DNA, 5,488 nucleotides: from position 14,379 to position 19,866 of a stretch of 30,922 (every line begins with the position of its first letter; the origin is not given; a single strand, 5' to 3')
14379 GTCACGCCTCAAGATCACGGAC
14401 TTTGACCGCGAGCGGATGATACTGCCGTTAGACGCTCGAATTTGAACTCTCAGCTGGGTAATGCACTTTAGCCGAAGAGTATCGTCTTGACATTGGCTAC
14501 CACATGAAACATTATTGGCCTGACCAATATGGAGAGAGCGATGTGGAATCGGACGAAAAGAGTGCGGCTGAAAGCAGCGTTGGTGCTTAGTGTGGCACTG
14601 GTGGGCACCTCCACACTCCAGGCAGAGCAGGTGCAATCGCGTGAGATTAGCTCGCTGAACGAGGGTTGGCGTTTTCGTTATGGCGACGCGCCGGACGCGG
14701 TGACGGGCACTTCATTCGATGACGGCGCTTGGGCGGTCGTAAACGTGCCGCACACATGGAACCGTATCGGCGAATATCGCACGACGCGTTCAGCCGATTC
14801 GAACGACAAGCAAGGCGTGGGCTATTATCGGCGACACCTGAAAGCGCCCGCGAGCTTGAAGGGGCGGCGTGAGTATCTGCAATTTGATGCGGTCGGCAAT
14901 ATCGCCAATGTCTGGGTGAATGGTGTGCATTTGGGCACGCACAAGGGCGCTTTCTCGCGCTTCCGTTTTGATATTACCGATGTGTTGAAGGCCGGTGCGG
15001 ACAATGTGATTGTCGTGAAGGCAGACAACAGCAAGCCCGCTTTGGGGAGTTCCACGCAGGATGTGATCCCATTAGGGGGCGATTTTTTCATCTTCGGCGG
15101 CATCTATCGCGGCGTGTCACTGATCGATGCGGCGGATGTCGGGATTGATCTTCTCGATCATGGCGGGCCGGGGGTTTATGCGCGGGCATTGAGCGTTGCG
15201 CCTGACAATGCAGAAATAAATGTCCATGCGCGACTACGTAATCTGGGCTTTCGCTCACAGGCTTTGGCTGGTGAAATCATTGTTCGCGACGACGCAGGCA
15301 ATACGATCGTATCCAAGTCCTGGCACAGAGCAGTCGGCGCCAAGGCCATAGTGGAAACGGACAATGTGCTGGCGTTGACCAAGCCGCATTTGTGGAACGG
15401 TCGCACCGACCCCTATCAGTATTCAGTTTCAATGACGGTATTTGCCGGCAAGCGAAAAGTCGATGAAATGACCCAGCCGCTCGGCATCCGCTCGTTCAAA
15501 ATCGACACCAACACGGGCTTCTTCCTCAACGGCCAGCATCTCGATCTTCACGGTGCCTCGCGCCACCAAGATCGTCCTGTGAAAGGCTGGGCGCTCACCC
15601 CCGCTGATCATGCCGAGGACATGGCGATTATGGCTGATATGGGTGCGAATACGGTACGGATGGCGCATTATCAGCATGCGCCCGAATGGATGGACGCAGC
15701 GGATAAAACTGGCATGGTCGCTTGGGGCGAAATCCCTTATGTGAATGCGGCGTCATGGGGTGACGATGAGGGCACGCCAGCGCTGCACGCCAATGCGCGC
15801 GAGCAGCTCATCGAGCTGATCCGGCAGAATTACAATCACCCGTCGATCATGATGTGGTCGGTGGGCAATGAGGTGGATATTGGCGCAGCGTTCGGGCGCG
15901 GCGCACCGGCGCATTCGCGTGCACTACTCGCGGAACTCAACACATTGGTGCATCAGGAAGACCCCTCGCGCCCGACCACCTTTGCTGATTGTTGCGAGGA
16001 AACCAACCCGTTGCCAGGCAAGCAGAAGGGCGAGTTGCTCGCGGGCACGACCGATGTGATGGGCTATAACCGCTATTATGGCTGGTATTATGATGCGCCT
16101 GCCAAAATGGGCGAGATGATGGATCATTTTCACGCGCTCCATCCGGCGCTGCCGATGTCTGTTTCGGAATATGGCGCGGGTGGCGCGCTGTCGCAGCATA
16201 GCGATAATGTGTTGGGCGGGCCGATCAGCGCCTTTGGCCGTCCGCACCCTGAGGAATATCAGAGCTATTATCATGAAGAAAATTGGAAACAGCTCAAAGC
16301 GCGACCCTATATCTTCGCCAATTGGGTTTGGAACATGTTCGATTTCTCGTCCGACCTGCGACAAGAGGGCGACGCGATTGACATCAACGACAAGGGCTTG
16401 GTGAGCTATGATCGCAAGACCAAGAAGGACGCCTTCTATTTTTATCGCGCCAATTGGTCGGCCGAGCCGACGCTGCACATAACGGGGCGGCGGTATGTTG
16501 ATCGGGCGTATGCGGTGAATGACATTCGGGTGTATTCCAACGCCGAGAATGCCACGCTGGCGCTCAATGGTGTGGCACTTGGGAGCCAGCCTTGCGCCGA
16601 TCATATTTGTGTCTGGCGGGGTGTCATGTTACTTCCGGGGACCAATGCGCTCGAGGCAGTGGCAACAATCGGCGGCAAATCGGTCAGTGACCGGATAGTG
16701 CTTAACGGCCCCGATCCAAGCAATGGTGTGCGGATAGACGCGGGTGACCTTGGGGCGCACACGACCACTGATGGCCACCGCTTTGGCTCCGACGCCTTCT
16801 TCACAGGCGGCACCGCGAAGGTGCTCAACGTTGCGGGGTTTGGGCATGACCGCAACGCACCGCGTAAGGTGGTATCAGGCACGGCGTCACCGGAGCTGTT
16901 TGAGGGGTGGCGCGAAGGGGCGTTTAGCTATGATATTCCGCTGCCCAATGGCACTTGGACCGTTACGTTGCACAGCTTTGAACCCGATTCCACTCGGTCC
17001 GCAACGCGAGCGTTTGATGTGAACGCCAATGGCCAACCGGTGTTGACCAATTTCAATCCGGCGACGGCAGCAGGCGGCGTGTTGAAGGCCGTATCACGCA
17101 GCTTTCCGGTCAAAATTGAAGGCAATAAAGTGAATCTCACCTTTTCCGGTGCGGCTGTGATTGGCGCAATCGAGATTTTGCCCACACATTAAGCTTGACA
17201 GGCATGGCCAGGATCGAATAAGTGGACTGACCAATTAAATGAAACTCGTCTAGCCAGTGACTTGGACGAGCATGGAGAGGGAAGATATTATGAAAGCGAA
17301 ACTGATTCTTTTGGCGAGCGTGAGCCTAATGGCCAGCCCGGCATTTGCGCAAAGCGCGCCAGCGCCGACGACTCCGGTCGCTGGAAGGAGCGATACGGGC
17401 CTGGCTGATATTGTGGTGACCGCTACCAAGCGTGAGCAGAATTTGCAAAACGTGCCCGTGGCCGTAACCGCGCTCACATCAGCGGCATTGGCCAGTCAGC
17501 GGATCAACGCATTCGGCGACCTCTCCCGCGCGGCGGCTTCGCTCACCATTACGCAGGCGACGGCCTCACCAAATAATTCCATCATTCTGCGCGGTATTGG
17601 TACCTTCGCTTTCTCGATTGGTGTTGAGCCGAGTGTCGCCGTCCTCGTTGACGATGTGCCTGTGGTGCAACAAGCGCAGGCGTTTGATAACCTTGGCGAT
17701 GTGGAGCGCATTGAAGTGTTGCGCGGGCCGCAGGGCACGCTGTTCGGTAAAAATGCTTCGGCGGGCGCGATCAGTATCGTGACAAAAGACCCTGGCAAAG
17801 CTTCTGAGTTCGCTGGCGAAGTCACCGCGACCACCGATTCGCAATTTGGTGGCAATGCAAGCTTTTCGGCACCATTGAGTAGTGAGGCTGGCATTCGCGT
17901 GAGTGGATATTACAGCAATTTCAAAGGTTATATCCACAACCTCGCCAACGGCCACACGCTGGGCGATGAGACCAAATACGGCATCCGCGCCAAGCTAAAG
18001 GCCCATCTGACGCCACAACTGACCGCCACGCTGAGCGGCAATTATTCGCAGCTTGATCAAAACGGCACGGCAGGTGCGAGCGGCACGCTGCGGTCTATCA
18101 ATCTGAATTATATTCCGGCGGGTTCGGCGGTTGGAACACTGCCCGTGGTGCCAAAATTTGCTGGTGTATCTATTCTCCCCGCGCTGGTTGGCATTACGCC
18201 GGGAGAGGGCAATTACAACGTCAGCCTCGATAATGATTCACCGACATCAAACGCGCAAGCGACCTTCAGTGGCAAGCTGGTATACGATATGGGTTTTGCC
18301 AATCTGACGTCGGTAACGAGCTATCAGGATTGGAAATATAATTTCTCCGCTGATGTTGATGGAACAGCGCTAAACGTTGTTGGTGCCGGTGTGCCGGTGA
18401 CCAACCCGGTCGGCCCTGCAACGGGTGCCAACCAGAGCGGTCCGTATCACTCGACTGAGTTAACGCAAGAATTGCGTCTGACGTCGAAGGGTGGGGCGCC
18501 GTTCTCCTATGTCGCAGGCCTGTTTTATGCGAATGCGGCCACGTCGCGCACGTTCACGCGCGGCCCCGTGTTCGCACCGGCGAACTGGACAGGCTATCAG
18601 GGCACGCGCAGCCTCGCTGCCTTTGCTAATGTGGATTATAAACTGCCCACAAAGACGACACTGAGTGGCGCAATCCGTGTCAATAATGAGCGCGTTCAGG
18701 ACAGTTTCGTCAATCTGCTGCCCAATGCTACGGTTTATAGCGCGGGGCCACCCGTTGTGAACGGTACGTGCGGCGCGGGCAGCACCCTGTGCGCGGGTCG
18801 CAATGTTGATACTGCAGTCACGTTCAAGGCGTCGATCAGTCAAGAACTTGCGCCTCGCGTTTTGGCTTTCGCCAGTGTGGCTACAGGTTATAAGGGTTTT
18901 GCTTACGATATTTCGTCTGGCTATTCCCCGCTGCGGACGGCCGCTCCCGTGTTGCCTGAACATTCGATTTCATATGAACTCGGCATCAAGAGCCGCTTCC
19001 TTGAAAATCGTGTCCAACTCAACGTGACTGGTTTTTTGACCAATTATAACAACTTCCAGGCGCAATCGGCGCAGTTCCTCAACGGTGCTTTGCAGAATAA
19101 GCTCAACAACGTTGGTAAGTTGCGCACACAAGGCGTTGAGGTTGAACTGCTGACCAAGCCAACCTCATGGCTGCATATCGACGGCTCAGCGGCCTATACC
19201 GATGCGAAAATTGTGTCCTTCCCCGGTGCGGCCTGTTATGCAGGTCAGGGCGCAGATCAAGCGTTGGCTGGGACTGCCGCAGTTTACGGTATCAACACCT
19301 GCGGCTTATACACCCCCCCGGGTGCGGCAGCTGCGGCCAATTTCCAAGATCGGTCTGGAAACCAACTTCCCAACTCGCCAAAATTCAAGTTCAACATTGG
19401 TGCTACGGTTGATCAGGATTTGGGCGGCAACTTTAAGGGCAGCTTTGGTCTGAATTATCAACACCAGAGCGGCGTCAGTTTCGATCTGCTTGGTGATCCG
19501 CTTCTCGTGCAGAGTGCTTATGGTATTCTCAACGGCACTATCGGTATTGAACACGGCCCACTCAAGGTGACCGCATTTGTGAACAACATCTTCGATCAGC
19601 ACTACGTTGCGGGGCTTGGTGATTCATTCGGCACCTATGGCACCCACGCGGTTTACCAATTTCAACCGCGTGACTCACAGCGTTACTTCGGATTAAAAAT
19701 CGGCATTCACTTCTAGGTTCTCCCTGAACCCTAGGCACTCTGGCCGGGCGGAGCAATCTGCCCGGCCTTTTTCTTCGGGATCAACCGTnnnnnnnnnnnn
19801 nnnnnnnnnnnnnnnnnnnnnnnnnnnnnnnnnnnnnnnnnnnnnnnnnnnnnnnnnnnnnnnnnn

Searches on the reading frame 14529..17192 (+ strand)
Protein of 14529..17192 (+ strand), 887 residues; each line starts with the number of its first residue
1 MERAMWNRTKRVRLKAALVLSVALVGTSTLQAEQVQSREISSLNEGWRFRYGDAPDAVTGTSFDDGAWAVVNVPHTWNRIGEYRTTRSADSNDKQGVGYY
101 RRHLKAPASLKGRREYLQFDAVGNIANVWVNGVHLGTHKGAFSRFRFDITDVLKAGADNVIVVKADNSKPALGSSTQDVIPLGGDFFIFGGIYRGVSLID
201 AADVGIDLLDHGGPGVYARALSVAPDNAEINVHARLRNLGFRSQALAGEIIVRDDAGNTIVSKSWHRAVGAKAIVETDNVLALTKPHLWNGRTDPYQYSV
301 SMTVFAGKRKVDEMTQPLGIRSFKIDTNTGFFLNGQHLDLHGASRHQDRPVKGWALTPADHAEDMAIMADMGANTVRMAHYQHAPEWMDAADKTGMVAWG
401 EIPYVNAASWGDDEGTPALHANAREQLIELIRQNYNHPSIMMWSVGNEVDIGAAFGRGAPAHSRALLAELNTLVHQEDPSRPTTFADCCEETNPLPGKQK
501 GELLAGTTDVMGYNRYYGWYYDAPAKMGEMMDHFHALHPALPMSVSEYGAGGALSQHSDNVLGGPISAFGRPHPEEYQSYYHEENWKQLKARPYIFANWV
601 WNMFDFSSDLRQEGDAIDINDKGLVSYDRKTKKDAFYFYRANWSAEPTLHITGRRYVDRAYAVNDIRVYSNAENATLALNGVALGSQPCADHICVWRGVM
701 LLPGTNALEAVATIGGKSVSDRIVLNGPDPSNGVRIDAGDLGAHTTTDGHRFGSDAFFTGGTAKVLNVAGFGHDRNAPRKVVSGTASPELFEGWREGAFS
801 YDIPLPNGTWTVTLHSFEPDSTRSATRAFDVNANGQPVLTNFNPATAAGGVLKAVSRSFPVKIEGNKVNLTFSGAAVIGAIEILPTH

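Call 11: search_protein_families(library=pfam, proteins=[window:14529-17192:+])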
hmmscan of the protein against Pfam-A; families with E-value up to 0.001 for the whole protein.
window:14529-17192:+ (887 aa): 7 families
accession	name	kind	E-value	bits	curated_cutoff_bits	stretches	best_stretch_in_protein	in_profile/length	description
PF02836.23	Glyco_hydro_2_C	-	6.1e-32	111.4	21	1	328-637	5-292/302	Glycosyl hydrolases family 2, TIM barrel domain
PF02837.24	Glyco_hydro_2_N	-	3.3e-22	79.6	28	1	40-199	1-166/169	Glycosyl hydrolases family 2, sugar binding domain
PF11721.14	Malectin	-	8.6e-15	55.5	23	1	735-874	4-141/163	Malectin domain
PF22666.2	Glyco_hydro_2_N2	-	1.5e-10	41.8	27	1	100-167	52-119/167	Glycosyl hydrolase 2 galactose-binding domain-like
PF16355.11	DUF4982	-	1.3e-07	31.9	23.9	1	665-719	5-60/61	Domain of unknown function (DUF4982)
PF00703.27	Glyco_hydro_2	-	2.9e-07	31.7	23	1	226-321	16-109/109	Glycosyl hydrolases family 2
PF13364.12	BetaGal_ABD2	-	7.1e-05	24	23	1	63-167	1-108/112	Beta-galactosidase second all-beta domain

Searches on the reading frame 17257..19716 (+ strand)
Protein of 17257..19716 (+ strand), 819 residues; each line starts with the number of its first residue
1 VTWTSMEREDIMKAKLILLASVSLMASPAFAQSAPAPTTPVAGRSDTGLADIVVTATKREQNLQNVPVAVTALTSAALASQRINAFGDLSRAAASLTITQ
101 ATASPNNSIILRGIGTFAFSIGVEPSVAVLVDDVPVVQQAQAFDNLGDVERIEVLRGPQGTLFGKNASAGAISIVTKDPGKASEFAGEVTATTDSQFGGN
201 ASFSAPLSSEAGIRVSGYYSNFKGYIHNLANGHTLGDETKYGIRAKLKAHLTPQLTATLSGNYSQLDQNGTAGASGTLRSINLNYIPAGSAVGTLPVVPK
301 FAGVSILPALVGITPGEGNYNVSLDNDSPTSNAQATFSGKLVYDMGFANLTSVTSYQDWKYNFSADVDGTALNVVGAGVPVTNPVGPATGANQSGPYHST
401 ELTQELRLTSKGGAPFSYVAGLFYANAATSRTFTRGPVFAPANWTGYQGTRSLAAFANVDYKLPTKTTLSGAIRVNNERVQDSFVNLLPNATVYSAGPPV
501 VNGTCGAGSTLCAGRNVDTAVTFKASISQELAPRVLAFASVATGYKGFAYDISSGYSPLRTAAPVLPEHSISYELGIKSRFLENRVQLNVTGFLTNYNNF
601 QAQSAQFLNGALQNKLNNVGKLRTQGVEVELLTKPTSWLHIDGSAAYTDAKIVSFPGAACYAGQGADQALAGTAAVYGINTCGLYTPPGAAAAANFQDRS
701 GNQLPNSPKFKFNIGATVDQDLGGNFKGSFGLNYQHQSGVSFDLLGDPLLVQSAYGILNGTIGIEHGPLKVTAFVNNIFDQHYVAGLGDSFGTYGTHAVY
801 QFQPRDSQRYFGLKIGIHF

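Call 11: search_protein_families(library=pfam, proteins=[window:17257-19716:+])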
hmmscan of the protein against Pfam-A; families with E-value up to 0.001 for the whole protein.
window:17257-19716:+ (819 aa): 1 family
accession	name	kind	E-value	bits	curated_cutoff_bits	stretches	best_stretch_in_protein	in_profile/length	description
PF07715.20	Plug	-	4e-15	56.7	23.9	1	63-171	2-107/107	TonB-dependent Receptor Plug Domain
